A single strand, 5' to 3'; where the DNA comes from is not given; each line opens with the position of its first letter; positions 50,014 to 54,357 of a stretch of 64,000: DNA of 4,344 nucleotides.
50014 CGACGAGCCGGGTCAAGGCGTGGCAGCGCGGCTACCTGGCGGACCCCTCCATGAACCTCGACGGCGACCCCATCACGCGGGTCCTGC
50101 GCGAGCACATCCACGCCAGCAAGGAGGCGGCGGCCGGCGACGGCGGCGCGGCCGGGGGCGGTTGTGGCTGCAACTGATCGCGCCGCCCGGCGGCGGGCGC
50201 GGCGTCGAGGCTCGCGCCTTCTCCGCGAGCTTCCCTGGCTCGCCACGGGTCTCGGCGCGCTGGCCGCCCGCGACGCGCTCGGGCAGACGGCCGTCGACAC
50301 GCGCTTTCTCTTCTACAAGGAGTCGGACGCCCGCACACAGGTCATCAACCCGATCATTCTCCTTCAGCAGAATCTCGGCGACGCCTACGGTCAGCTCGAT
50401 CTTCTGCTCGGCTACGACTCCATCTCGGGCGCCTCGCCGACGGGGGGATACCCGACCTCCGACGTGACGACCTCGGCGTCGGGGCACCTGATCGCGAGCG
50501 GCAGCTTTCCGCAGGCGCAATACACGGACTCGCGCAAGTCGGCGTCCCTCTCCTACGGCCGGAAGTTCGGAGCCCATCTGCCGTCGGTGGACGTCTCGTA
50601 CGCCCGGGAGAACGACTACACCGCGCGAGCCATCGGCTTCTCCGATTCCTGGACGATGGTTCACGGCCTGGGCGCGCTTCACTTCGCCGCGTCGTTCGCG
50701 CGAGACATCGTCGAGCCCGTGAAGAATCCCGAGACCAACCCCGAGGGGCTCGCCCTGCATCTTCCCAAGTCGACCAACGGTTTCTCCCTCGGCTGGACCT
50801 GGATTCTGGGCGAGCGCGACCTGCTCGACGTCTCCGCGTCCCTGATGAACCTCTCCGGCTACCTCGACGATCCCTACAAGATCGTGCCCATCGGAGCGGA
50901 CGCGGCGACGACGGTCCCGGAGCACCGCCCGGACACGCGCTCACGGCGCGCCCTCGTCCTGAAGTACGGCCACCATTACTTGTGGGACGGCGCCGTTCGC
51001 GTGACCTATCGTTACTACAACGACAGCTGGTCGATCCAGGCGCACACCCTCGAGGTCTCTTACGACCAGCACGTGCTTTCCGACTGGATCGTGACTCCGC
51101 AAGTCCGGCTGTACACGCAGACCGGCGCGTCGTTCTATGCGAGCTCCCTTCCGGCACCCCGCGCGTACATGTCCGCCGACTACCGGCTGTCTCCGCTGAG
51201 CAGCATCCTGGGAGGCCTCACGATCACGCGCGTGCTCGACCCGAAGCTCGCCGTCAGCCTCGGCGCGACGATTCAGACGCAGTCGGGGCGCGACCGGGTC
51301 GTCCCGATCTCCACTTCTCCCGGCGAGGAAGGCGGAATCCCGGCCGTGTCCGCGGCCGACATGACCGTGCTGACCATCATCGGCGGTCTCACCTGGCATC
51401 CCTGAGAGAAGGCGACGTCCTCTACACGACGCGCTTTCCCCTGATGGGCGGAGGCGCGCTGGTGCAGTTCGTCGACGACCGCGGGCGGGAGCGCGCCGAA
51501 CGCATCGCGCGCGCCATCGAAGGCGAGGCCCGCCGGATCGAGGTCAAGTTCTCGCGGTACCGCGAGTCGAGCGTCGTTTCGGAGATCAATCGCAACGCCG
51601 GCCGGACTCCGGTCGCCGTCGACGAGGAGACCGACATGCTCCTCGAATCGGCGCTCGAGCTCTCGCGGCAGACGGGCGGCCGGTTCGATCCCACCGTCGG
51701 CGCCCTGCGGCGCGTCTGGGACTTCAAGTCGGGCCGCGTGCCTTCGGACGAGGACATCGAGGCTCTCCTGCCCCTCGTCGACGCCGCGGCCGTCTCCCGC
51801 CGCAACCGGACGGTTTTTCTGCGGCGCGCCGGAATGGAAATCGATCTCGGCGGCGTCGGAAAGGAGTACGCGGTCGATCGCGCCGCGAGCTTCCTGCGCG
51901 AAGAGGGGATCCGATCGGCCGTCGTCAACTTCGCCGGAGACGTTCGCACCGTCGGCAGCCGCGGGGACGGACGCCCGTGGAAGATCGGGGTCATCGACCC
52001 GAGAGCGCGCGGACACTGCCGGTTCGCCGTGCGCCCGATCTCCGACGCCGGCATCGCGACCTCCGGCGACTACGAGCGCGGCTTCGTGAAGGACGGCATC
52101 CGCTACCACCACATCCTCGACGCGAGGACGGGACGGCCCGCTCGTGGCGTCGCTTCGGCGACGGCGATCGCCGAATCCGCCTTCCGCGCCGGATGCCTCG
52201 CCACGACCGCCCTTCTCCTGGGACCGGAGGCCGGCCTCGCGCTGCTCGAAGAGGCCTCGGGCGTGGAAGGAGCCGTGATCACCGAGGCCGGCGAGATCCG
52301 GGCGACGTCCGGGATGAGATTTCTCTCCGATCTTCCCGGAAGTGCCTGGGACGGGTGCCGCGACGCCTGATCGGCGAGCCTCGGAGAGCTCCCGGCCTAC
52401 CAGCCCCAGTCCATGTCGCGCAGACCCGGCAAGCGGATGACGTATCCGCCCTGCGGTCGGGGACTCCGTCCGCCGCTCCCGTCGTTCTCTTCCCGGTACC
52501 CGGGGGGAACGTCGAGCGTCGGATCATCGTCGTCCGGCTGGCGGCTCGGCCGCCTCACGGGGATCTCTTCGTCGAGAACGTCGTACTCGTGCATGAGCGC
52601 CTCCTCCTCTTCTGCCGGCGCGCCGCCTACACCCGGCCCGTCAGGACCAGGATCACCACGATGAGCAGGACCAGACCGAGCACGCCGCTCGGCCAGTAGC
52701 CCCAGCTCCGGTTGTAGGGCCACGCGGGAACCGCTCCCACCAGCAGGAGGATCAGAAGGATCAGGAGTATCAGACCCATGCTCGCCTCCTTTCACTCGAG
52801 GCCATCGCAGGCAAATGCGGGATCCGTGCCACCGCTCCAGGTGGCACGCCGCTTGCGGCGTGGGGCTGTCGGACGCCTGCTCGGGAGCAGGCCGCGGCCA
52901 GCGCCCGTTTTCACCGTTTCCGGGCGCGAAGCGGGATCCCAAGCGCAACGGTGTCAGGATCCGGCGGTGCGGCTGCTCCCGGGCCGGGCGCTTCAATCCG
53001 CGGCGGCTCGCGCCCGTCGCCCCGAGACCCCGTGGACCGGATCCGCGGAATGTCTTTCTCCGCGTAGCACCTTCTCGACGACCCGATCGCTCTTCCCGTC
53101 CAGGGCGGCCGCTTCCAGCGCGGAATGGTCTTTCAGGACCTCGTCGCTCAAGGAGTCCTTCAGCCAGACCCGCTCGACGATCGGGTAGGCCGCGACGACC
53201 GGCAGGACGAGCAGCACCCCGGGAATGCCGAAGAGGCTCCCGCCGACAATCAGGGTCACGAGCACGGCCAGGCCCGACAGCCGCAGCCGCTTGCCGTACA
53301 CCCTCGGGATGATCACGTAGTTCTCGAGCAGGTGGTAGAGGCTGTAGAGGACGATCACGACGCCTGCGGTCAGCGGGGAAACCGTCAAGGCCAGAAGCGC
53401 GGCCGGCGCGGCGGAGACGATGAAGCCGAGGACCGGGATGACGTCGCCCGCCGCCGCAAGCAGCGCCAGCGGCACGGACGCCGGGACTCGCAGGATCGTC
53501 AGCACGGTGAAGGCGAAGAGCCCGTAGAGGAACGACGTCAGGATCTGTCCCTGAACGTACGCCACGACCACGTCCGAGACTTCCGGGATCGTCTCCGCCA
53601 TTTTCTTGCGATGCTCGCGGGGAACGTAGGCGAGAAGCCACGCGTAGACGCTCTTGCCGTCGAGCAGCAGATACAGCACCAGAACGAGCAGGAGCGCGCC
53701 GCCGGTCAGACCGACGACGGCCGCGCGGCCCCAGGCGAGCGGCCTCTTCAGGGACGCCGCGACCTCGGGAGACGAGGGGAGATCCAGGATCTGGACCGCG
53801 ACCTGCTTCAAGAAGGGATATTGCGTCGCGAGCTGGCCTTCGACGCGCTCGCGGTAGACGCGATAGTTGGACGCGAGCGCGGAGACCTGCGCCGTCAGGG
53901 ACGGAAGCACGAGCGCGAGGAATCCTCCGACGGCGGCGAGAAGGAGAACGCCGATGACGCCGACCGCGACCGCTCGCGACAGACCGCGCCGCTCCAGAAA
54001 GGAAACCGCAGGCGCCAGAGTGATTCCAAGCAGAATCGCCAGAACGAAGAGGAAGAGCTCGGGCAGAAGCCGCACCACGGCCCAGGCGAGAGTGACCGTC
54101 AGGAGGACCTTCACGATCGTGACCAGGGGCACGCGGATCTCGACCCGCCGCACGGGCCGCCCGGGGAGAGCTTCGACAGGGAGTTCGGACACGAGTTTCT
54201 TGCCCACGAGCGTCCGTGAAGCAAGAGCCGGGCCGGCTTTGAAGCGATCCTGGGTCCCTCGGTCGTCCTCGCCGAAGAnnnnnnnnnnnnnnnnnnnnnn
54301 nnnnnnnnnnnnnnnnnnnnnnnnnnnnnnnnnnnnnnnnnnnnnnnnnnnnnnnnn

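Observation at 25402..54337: Dense set of sigma54-type promoters in front of general-stress genes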

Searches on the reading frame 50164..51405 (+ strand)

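Call 27: search_protein_families(library=pfam, proteins=[window:50164-51405:+], max_evalue=0.001)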
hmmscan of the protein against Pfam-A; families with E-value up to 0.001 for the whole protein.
window:50164-51405:+ (413 aa): 1 family
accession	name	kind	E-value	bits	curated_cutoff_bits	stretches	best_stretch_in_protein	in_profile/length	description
PF12094.14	DUF3570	-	1.1e-56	192.8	25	1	36-374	26-397/427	Protein of unknown function (DUF3570)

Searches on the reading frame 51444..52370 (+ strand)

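Call 27: search_protein_families(library=pfam, proteins=[window:51444-52370:+], max_evalue=0.001)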
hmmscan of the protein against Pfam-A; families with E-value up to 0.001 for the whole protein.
window:51444-52370:+ (308 aa): 1 family
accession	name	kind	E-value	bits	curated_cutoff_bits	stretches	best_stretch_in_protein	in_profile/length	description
PF02424.20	ApbE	-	8.6e-78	261.9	25.6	1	16-275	12-263/266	ApbE family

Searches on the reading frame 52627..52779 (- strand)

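Call 8: search_protein_families(library=pfam, proteins=[window:52627-52779:-], max_evalue=0.01)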
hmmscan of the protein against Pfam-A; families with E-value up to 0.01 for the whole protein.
window:52627-52779:- (50 aa): 1 family
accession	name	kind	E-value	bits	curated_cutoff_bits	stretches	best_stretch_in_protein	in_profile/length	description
PF11752.14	DUF3309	-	3e-22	78.9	22.3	1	1-50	1-50/50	Protein of unknown function (DUF3309)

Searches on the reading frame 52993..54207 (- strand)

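Call 27: search_protein_families(library=pfam, proteins=[window:52993-54207:-], max_evalue=0.001)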
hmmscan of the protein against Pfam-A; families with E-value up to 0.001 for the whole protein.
window:52993-54207:- (404 aa): 1 family
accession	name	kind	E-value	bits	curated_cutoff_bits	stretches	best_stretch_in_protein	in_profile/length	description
PF01594.21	AI-2E_transport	-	1e-42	146.9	34.3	1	34-340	4-318/327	AI-2E family transporter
